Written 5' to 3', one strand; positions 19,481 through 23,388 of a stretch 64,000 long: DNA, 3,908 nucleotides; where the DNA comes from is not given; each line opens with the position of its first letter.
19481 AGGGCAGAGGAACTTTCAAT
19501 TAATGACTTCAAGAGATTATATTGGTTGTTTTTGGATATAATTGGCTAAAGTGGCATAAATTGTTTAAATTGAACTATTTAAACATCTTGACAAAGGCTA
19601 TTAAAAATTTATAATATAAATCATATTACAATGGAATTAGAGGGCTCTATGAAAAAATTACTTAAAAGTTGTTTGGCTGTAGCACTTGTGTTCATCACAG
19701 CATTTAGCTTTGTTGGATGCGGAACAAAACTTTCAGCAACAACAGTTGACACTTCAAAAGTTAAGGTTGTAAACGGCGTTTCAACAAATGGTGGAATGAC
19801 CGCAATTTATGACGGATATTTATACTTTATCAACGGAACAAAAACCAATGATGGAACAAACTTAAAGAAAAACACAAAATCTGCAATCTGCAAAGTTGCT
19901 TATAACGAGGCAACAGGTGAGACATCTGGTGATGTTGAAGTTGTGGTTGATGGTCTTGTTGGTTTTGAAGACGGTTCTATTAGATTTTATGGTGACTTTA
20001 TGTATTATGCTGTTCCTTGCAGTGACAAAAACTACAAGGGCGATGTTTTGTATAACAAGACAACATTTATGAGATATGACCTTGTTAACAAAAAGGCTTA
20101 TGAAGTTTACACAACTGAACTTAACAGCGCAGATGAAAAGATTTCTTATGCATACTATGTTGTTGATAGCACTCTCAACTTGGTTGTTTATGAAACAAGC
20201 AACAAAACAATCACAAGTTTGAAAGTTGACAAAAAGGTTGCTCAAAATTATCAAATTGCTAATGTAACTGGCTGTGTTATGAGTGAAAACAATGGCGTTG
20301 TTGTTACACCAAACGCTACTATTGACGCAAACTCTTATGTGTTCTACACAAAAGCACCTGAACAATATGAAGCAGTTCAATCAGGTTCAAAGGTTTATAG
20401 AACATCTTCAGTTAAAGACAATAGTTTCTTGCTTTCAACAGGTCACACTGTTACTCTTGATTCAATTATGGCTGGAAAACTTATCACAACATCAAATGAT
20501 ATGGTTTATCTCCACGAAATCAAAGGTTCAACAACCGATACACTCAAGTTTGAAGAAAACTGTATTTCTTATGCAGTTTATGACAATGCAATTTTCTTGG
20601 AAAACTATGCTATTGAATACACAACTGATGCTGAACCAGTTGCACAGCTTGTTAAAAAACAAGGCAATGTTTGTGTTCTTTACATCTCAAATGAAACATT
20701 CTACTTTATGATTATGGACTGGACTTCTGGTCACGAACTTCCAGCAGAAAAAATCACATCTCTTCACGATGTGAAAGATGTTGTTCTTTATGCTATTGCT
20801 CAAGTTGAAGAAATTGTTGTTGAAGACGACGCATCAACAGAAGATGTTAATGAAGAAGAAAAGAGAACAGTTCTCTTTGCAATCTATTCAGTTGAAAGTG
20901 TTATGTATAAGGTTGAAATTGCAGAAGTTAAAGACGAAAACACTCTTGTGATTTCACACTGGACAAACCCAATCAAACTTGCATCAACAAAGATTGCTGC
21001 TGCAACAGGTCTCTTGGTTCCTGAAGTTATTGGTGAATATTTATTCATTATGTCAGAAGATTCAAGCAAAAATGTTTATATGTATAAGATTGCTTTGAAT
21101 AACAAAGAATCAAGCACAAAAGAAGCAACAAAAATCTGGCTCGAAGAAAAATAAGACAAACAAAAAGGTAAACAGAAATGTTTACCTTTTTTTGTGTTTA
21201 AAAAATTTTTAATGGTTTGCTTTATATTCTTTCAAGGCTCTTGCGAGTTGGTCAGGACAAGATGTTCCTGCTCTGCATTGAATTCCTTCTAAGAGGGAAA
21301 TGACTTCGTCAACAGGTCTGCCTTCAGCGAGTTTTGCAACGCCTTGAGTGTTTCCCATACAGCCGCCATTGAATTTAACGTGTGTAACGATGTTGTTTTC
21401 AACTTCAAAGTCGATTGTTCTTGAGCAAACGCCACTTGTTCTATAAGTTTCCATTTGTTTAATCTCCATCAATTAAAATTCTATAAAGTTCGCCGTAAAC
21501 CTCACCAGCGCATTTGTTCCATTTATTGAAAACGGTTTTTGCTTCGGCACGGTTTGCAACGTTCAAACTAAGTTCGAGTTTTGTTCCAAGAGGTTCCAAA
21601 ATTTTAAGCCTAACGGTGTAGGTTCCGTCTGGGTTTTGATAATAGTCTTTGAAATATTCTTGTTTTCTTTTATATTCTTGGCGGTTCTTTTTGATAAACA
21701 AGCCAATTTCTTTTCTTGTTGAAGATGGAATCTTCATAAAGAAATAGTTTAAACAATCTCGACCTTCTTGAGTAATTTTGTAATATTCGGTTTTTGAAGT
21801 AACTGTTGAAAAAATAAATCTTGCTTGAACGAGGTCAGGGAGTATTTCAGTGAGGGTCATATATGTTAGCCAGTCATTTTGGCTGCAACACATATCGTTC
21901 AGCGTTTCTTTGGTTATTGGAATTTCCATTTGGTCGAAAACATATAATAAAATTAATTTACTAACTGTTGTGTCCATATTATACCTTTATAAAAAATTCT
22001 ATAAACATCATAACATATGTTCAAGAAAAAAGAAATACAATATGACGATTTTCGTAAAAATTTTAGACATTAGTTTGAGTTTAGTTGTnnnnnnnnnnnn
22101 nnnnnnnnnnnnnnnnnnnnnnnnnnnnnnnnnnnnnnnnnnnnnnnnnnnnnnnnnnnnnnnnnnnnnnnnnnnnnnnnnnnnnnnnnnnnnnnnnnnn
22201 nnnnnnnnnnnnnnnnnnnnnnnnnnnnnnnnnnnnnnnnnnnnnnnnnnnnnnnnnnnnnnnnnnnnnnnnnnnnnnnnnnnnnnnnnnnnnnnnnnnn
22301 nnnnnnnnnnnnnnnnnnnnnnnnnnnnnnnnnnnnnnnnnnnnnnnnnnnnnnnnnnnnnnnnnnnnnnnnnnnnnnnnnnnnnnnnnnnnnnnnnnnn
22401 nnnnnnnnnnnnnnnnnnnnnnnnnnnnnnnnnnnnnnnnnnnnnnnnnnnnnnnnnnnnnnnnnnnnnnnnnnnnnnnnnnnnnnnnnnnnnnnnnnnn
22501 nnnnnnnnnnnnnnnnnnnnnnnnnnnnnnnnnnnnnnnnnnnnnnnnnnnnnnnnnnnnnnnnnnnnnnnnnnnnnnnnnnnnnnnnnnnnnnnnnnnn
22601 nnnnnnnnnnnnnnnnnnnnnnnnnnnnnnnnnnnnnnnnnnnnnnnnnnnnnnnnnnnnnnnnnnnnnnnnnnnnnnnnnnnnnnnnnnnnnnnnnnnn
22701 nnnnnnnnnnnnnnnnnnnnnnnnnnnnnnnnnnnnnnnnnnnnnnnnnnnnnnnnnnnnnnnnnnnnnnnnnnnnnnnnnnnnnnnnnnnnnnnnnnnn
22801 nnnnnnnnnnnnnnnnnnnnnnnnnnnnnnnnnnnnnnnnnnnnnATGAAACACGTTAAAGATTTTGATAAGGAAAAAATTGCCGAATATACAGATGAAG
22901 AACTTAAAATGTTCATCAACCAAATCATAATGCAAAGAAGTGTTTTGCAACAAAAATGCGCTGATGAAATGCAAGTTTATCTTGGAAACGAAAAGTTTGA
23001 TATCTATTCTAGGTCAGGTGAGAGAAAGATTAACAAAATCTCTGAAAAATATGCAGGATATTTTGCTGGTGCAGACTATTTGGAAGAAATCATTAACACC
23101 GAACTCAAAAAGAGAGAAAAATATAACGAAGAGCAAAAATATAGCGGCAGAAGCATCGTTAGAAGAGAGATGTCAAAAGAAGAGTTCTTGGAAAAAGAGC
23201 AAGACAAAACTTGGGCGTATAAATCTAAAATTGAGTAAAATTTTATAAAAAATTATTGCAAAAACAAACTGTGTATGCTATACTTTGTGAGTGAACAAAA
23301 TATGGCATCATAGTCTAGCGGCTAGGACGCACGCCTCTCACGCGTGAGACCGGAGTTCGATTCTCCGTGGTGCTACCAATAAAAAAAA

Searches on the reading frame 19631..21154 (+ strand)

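Call 16: search_protein_families(library=pfam, proteins=[window:19631-21154:+])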
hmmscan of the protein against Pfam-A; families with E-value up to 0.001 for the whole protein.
window:19631-21154:+ (507 aa): 0 families

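Call 61: search_protein_families(library=pfam, proteins=[window:19631-21151:+], max_evalue=0.01)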
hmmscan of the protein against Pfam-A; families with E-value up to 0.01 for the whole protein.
window:19631-21151:+ (507 aa): 1 family
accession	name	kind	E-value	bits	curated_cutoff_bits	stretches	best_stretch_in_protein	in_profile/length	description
PF24713.1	TOR1L1_C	-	0.002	18.7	27.8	1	379-439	66-126/134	TORTIFOLIA1 C-terminal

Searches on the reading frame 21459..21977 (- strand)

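Call 16: search_protein_families(library=pfam, proteins=[window:21459-21977:-])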
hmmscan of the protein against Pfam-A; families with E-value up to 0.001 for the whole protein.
window:21459-21977:- (172 aa): 1 family
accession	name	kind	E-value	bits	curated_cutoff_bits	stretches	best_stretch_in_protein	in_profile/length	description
PF14277.12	DUF4364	-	8.5e-39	133.4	26.9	1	7-167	2-161/162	Domain of unknown function (DUF4364)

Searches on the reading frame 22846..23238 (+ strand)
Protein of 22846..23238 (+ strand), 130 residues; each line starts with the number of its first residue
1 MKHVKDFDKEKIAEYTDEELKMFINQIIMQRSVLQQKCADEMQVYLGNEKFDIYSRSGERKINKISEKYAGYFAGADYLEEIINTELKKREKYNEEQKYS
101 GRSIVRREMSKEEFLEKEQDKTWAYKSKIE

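Call 16: search_protein_families(library=pfam, proteins=[window:22846-23238:+])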
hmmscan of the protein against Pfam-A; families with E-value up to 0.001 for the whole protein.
window:22846-23238:+ (130 aa): 0 families

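Call 20: find_encoding_contigs(protein=window:22846-23238:+, flank=6000, max_places=10)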
Protein window:22846-23238:+ (130 aa): 23 contigs read that carry it; 10 places shown.
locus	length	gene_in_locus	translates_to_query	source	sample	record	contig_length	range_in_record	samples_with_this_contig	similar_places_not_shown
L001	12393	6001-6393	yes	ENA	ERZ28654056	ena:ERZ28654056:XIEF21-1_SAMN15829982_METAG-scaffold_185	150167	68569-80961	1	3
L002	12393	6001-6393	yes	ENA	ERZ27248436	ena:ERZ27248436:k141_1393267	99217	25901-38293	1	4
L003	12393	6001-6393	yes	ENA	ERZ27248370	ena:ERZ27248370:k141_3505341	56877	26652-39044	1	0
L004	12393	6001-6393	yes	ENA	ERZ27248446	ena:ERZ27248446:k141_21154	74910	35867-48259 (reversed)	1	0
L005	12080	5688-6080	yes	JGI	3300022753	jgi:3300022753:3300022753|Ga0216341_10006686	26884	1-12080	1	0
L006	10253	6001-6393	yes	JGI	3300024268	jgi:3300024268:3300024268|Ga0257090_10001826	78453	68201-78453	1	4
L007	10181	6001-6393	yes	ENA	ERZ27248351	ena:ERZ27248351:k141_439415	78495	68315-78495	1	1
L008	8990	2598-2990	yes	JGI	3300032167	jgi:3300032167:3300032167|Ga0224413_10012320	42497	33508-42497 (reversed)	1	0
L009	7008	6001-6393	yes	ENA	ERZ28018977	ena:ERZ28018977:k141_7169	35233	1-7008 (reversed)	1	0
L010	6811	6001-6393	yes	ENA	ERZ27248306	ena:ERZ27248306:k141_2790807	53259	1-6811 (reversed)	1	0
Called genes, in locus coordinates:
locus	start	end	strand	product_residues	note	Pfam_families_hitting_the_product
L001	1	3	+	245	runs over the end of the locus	PF03602:Cons_hypoth95 (weak), PF05175:MTS (weak)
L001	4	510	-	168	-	PF07670:Gate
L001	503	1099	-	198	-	PF07670:Gate (weak)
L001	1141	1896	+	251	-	PF01026:TatD_DNase, PF04909:Amidohydro_2 (weak)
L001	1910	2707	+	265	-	PF00398:RrnaAD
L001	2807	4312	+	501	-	-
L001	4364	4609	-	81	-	PF12637:TSCPD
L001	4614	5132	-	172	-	PF14277:DUF4364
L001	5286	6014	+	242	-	-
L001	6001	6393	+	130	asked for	-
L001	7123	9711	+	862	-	PF02861:Clp_N, PF23569:NBD_SMAX1, PF00004:AAA, PF17871:AAA_lid_9, PF00004:AAA, PF07724:AAA_2, PF07728:AAA_5, PF10431:ClpB_D2-small, +8 more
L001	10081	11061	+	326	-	PF00005:ABC_tran, PF13304:AAA_21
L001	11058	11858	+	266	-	PF01061:ABC2_membrane (faint), PF12698:ABC2_membrane_3 (weak)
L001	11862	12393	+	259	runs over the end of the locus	PF06182:ABC2_membrane_6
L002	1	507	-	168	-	PF07670:Gate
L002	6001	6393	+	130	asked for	-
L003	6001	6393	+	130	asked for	-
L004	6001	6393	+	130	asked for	-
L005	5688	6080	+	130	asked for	-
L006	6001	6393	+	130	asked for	-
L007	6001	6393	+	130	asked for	-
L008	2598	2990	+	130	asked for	-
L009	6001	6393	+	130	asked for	-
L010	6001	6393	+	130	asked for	-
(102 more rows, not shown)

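Call 35: find_related_loci(query=A2, collection=genome_contigs, flank=4000)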
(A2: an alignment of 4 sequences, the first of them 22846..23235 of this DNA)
Query A2 (130 aa) in genome_contigs; peptide patterns used: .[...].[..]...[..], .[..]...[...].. (x = any residue, [..] = any of these).
121 stretches matched a pattern; 1 encode a relative of the query (tblastn E <= 1e-3); 1 distinct loci.
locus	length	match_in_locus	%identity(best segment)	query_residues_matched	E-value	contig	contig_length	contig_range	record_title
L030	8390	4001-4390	72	1-130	2e-61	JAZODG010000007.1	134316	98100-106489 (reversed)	MAG: Clostridia bacterium isolate T1900044752_TS20190418.MAGScoT_cleanbin_000031 SGB_2246_k141_2487638, whole genome sho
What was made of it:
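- Tried and rejected: A search with the 130-aa family found only one MAG, labelled 'Clostridia bacterium' (call 35).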

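Call 36: find_homologous_proteins(query=A2, max_evalue=0.00001)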
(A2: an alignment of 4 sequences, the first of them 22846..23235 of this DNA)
Query A2 (4 sequences) (130 aa, profile of the alignment): 36 proteins with E <= 0.00001 among 650 candidates.
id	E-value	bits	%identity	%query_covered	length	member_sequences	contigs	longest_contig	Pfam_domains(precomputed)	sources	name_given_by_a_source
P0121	1.6e-73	263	100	100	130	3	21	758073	-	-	-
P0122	1.8e-71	256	89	100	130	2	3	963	-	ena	-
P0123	7.3e-71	254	80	100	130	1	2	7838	-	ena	-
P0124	2.9e-70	252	88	100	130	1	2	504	-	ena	-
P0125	5.6e-70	252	88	100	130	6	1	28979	-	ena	-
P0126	1.0e-69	251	86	100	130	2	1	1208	-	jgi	jgi:hypothetical protein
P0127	3.4e-68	246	71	100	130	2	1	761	-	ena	-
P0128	2.3e-67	243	68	100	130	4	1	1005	-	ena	-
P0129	4.7e-67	242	75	100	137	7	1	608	-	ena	-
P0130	1.8e-66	240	72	100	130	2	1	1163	-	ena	-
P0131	1.7e-62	227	72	100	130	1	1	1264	-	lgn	-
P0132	7.8e-62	225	72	100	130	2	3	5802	-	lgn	-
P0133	1.2e-46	176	60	100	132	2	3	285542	-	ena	-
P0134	2.1e-45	172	58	100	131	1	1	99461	-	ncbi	-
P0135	3.9e-45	171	58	100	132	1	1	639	-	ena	-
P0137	1.8e-43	166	56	100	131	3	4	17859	-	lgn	-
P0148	4.7e-40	155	52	100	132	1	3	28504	-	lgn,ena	-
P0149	6.0e-40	154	53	100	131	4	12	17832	-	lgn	-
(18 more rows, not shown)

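Call 37: find_encoding_contigs(protein=P0125, flank=3000, max_places=4)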
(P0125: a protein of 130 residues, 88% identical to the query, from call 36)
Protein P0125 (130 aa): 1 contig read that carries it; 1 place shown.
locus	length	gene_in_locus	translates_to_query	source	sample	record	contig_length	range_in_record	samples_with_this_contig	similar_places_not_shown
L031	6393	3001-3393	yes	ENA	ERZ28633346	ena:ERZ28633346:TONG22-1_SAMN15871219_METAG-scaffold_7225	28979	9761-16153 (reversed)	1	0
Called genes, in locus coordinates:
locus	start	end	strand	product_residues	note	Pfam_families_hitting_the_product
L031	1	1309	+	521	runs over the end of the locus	-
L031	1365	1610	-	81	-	PF12637:TSCPD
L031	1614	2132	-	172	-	PF14277:DUF4364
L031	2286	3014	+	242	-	-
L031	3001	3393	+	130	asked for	-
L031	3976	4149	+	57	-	-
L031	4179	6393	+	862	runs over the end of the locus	PF02861:Clp_N, PF23569:NBD_SMAX1, PF00004:AAA, PF17871:AAA_lid_9, PF00004:AAA, PF07724:AAA_2, PF07728:AAA_5, PF10431:ClpB_D2-small, +7 more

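Call 38: find_encoding_contigs(protein=P0132, flank=3000, max_places=4)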
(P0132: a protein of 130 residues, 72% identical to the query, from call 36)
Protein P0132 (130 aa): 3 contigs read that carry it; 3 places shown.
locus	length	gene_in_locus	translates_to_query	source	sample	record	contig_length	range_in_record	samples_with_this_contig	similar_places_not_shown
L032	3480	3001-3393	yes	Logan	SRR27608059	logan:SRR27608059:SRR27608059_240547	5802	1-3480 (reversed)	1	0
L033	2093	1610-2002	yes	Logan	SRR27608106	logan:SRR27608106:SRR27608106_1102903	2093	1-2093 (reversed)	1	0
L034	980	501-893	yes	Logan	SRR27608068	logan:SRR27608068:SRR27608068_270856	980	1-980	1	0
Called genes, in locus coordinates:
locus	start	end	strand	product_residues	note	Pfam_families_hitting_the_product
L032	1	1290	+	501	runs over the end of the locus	-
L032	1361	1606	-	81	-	PF12637:TSCPD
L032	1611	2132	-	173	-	PF14277:DUF4364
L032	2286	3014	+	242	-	-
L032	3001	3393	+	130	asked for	-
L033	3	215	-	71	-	?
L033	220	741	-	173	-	PF14277:DUF4364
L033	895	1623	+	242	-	-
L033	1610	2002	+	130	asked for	-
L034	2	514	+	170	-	?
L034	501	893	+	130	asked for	-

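Call 39: find_encoding_contigs(protein=P0133, flank=3000, max_places=4)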
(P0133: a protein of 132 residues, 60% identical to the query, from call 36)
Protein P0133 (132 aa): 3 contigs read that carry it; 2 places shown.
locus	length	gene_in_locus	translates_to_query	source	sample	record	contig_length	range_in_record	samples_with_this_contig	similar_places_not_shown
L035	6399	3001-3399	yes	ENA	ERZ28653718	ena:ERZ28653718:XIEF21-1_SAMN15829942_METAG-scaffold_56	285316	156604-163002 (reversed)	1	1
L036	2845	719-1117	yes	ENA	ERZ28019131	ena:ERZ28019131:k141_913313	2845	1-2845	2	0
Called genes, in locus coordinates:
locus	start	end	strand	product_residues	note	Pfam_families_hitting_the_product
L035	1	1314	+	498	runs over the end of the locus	-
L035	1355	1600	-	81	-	PF12637:TSCPD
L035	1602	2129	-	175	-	PF14277:DUF4364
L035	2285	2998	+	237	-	-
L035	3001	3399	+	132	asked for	-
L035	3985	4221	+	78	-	-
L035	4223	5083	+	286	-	-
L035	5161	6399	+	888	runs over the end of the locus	PF02861:Clp_N, PF23569:NBD_SMAX1 (weak), PF00004:AAA, PF17871:AAA_lid_9, PF00004:AAA, PF07724:AAA_2, PF07728:AAA_5, PF10431:ClpB_D2-small, +5 more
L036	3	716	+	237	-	?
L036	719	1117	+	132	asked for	-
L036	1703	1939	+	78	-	-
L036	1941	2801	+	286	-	-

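Call 42: find_encoding_contigs(protein=P0134, flank=3000, max_places=3)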
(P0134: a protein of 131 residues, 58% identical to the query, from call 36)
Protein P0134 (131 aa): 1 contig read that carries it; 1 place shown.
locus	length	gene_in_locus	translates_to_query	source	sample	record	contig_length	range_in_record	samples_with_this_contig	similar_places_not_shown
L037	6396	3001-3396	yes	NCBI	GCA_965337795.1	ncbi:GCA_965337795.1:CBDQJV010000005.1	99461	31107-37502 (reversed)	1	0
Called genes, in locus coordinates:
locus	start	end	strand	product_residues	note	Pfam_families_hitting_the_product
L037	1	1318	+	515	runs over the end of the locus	-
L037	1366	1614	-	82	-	PF12637:TSCPD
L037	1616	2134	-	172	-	PF14277:DUF4364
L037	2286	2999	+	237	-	-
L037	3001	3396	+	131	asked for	-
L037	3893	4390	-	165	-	-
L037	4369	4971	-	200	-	-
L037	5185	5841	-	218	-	PF03848:TehB, PF01209:Ubie_methyltran, PF05175:MTS (weak), PF13489:Methyltransf_23, PF13847:Methyltransf_31, PF13649:Methyltransf_25, PF08241:Methyltransf_11, PF08242:Methyltransf_12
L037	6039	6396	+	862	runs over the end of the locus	PF02861:Clp_N, PF23569:NBD_SMAX1, PF00004:AAA, PF17871:AAA_lid_9, PF00004:AAA, PF07724:AAA_2, PF07728:AAA_5, PF10431:ClpB_D2-small, +7 more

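Call 43: find_encoding_contigs(protein=P0149, flank=3000, max_places=6)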
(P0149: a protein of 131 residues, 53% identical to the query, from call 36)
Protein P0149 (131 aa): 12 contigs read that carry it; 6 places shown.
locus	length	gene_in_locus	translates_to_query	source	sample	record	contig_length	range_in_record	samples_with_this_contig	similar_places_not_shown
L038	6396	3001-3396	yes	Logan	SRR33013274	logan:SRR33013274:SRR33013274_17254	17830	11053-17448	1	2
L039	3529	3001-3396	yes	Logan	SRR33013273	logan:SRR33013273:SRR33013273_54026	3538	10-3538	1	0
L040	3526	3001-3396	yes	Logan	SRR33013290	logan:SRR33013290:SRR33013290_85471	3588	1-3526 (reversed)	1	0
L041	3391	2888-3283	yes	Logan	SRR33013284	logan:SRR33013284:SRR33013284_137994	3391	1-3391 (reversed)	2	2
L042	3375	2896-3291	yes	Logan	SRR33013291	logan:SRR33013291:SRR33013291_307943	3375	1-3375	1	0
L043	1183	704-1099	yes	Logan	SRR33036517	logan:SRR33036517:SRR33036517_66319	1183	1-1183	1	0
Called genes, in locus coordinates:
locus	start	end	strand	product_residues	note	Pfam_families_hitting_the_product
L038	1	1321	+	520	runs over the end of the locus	-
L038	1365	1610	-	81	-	PF12637:TSCPD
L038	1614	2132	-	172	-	PF14277:DUF4364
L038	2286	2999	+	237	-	-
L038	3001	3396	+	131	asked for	-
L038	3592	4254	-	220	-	PF05175:MTS, PF13489:Methyltransf_23, PF01209:Ubie_methyltran, PF02353:CMAS, PF03848:TehB, PF13847:Methyltransf_31, PF08241:Methyltransf_11, PF08242:Methyltransf_12, +3 more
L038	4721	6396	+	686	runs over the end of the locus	?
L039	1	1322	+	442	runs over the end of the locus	?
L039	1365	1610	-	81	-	PF12637:TSCPD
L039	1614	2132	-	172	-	PF14277:DUF4364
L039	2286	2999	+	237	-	-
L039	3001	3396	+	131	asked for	-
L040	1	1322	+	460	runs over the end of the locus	?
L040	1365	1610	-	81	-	PF12637:TSCPD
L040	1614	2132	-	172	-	PF14277:DUF4364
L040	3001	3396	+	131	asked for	-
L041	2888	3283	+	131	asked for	-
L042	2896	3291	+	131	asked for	-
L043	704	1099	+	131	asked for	-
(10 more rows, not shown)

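Call 61: search_protein_families(library=pfam, proteins=[L035:3985-4218:+, L035:4223-5080:+, L037:3896-4390:-], max_evalue=0.01)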
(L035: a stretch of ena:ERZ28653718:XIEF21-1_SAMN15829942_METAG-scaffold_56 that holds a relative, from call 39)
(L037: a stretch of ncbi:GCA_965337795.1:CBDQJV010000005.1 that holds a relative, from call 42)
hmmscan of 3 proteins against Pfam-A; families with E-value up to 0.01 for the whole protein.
L035:3985-4218:+ (78 aa): 1 family
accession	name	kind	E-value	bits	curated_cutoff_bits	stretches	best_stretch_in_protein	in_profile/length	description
PF16523.10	betaPIX_CC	-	0.0014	18.9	26.8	1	36-69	5-38/85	betaPIX coiled coil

L035:4223-5080:+ (286 aa): 1 family
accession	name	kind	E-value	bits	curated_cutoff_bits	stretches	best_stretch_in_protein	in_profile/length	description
PF01817.26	CM_2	-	0.0011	19.6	27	1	180-258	17-79/80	Chorismate mutase type II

L037:3896-4390:- (165 aa): 0 families

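Call 62: search_protein_families(library=phrogs, proteins=[L035:3985-4218:+, L035:4223-5080:+, L037:3896-4390:-, window:22846-23235:+], max_evalue=0.001)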
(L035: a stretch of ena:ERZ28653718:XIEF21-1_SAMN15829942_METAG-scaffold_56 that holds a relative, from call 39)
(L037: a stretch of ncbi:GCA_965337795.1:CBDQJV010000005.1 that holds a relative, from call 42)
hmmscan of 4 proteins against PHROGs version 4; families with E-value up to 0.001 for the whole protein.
L035:3985-4218:+ (78 aa): 0 families

L035:4223-5080:+ (286 aa): 0 families

L037:3896-4390:- (165 aa): 1 family
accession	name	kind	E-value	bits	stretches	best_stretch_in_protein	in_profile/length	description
phrog_7871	-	unknown function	0.00019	22.4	0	109-141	19-51/73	-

window:22846-23235:+ (130 aa): 0 families

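Call 69: find_encoding_contigs(protein=P0148, flank=2500, max_places=3)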
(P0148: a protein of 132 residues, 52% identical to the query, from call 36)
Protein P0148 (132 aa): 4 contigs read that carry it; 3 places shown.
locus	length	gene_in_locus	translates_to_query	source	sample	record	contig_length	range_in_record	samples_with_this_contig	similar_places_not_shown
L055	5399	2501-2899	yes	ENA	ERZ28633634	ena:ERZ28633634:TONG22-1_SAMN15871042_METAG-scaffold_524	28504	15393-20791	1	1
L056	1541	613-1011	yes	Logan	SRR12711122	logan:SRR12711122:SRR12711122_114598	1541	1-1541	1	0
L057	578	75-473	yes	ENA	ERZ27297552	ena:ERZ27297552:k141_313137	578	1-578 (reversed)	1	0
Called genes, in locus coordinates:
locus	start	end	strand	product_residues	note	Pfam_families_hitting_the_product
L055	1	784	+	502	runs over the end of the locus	-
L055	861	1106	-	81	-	PF12637:TSCPD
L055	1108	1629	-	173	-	PF14277:DUF4364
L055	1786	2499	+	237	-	-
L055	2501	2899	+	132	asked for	-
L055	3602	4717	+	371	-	-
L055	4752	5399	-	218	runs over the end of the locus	PF03848:TehB, PF13489:Methyltransf_23, PF01209:Ubie_methyltran, PF02353:CMAS, PF13847:Methyltransf_31, PF13649:Methyltransf_25, PF08241:Methyltransf_11, PF08242:Methyltransf_12, +1 more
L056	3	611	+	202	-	?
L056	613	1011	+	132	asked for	-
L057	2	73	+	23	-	?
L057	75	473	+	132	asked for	-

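Call 70: find_encoding_contigs(protein=P0137, flank=2500, max_places=4)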
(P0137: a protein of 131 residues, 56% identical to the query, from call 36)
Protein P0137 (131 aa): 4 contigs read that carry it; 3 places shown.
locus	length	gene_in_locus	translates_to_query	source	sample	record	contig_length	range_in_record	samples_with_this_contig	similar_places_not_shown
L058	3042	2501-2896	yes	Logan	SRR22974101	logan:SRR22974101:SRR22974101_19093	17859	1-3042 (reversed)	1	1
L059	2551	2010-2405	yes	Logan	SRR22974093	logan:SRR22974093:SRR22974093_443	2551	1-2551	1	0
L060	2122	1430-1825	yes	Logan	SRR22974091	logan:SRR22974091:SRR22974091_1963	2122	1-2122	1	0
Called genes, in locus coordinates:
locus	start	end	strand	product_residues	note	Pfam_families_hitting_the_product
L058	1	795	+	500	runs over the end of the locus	-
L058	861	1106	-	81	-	PF12637:TSCPD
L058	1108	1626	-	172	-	PF14277:DUF4364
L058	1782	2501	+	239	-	-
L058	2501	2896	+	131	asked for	-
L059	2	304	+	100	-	?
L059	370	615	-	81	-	PF12637:TSCPD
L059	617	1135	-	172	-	PF14277:DUF4364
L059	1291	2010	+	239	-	-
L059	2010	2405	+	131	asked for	-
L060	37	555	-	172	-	PF14277:DUF4364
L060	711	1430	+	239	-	-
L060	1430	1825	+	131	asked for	-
